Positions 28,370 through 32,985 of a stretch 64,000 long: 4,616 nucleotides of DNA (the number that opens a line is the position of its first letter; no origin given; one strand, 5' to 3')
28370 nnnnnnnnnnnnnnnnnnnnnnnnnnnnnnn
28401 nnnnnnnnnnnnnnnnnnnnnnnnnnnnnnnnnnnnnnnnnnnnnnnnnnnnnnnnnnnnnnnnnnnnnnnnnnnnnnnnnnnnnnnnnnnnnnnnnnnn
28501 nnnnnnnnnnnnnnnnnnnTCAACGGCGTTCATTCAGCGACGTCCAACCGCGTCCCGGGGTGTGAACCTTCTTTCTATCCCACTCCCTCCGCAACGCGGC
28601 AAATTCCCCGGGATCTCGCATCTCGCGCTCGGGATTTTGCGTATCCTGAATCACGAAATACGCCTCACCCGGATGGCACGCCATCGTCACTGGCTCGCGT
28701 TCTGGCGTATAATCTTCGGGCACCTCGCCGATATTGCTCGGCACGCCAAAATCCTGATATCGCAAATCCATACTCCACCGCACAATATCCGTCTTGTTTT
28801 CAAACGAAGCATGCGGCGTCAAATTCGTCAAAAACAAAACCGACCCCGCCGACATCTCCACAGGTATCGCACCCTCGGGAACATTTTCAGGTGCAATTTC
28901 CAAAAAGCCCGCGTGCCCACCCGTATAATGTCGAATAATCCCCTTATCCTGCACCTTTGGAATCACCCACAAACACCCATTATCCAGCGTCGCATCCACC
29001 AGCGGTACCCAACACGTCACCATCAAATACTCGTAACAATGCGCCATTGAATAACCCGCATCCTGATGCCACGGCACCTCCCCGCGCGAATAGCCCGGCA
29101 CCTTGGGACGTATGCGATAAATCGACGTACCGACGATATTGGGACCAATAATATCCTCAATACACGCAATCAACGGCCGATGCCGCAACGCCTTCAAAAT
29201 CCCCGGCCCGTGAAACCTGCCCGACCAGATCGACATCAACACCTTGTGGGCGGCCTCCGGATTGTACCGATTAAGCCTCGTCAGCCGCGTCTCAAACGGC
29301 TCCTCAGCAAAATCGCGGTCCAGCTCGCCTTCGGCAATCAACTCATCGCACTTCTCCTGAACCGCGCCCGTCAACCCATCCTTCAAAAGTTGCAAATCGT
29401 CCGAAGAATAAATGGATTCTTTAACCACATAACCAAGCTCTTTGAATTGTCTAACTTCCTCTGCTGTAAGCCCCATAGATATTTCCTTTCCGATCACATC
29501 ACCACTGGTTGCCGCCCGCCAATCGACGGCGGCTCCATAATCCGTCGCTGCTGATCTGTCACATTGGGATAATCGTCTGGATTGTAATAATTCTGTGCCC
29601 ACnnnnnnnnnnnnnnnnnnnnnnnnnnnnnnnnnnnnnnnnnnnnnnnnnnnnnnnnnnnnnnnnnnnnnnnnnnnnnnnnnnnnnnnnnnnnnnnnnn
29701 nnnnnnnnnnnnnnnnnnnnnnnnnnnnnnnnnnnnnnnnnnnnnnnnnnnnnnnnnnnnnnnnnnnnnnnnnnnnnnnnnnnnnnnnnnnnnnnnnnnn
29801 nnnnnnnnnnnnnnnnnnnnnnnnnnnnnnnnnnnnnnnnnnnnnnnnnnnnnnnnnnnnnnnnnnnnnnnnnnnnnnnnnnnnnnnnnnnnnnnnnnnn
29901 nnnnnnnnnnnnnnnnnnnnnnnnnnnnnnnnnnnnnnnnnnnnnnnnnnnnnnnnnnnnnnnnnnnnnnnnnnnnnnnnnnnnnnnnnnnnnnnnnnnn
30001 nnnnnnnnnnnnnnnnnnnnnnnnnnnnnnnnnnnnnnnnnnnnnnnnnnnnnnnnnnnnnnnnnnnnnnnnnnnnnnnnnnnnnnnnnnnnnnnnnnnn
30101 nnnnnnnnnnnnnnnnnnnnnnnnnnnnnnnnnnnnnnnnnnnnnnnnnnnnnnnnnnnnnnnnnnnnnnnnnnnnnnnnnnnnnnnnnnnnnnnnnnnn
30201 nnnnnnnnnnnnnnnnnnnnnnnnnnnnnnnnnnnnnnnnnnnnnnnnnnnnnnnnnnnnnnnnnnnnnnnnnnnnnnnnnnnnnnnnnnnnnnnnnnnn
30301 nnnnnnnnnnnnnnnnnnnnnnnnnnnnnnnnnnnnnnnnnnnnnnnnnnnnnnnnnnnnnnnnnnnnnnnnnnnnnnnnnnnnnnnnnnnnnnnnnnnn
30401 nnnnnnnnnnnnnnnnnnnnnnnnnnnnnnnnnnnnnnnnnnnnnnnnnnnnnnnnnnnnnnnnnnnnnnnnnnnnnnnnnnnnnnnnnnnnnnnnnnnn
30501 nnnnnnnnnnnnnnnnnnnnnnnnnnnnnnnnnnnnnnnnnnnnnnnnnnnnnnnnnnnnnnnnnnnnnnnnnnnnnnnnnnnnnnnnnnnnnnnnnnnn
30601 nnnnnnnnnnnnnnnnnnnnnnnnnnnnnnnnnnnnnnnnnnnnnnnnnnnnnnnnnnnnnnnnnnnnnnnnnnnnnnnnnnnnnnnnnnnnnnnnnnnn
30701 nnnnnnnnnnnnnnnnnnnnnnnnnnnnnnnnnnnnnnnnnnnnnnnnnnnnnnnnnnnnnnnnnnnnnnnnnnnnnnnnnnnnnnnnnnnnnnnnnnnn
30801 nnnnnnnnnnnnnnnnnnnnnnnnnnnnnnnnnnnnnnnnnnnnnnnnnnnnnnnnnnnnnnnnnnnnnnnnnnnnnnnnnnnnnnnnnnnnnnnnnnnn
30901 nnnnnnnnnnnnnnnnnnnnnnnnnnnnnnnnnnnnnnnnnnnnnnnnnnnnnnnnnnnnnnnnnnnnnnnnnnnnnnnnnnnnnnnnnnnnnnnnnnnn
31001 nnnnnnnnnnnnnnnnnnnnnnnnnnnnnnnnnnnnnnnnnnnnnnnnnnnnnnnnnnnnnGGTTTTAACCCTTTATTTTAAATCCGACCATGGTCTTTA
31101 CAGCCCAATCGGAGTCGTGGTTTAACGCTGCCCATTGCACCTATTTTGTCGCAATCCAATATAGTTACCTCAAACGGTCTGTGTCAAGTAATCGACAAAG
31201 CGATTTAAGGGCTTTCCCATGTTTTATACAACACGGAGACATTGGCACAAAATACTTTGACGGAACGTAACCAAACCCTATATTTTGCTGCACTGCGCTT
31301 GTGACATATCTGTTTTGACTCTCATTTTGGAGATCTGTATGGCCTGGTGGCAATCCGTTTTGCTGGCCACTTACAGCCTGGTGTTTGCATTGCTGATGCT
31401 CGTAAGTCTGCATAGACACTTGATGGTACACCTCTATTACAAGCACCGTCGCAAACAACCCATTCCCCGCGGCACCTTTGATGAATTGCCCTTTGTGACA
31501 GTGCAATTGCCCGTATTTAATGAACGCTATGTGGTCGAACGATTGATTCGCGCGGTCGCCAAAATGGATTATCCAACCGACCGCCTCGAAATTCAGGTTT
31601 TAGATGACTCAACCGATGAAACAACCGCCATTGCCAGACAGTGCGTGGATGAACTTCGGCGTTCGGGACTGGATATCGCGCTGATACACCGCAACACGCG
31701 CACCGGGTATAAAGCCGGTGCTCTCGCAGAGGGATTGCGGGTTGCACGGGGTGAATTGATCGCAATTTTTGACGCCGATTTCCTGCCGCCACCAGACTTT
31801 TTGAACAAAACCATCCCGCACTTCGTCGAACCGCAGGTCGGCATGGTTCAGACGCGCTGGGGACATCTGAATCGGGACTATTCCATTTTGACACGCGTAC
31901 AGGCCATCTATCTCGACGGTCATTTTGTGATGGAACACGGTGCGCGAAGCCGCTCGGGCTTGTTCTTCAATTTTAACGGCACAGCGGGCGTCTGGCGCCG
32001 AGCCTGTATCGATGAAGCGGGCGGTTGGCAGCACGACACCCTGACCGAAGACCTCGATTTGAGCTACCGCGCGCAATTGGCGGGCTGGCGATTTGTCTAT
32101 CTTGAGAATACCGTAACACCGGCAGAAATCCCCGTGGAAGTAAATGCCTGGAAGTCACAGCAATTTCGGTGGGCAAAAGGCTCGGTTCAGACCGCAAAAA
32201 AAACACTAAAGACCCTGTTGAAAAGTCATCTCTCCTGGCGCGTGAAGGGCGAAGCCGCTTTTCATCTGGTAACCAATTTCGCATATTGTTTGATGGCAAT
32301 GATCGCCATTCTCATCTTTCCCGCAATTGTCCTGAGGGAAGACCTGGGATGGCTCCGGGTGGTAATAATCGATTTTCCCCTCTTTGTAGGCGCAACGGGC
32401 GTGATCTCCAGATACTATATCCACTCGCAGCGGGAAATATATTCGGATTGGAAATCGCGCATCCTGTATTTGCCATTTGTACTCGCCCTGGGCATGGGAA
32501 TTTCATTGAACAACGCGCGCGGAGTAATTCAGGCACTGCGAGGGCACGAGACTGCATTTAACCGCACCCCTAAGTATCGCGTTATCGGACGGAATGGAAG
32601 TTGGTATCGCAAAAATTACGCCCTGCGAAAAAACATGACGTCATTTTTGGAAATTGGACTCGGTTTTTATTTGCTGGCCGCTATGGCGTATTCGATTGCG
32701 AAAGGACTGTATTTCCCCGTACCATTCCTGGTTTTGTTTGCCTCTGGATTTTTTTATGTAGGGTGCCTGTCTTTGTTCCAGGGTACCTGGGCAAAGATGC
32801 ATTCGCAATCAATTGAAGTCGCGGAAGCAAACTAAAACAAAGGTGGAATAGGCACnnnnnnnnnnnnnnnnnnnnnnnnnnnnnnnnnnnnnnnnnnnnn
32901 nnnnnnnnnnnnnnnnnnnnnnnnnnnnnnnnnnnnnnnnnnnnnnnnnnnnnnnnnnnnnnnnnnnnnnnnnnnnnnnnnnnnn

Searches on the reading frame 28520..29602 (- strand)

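Call 47: search_protein_families(library=pfam, proteins=[window:28520-29602:-], max_evalue=0.00001)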
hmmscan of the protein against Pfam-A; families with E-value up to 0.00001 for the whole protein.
window:28520-29602:- (360 aa): 1 family
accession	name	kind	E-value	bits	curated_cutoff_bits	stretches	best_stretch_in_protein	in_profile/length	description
PF05721.19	PhyH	-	1.1e-21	78.6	22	1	53-275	1-211/213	Phytanoyl-CoA dioxygenase (PhyH)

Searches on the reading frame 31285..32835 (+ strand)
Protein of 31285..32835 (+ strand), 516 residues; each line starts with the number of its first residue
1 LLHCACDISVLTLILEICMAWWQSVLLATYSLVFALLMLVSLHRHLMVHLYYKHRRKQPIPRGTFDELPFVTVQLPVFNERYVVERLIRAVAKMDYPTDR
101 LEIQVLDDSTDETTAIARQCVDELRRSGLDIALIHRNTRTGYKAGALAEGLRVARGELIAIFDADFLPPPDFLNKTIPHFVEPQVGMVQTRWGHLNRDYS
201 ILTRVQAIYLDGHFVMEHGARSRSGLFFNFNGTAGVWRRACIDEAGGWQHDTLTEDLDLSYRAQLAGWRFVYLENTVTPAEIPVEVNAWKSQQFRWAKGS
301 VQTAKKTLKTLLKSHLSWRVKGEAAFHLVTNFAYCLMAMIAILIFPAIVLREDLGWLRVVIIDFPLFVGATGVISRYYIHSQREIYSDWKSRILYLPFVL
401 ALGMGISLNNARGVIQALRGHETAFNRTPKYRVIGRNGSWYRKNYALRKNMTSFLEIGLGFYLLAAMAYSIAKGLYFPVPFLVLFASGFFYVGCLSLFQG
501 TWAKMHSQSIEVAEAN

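Call 47: search_protein_families(library=pfam, proteins=[window:31285-32835:+], max_evalue=0.00001)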
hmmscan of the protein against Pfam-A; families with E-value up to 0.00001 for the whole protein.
window:31285-32835:+ (516 aa): 4 families
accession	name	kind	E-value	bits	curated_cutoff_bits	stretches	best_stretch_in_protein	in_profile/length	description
PF13641.12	Glyco_tranf_2_3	-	3.3e-29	103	27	1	71-299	3-230/230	Glycosyltransferase like family 2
PF13632.12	Glyco_trans_2_3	-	1.2e-20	74.7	27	1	159-339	2-190/198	Glycosyl transferase family group 2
PF00535.33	Glycos_transf_2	-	3.7e-20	73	23.3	1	73-208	2-131/168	Glycosyl transferase family 2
PF13506.12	Glyco_transf_21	-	4.2e-13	49.6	21.7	1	133-298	8-174/174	Glycosyl transferase family 21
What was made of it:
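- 31285..32835 (+): GT2-family glycosyltransferase, first gene of the conserved same-strand cluster (context). Pfam Glyco_tranf_2_3, Glycos_transf_2 and Glyco_transf_21 (call 47).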
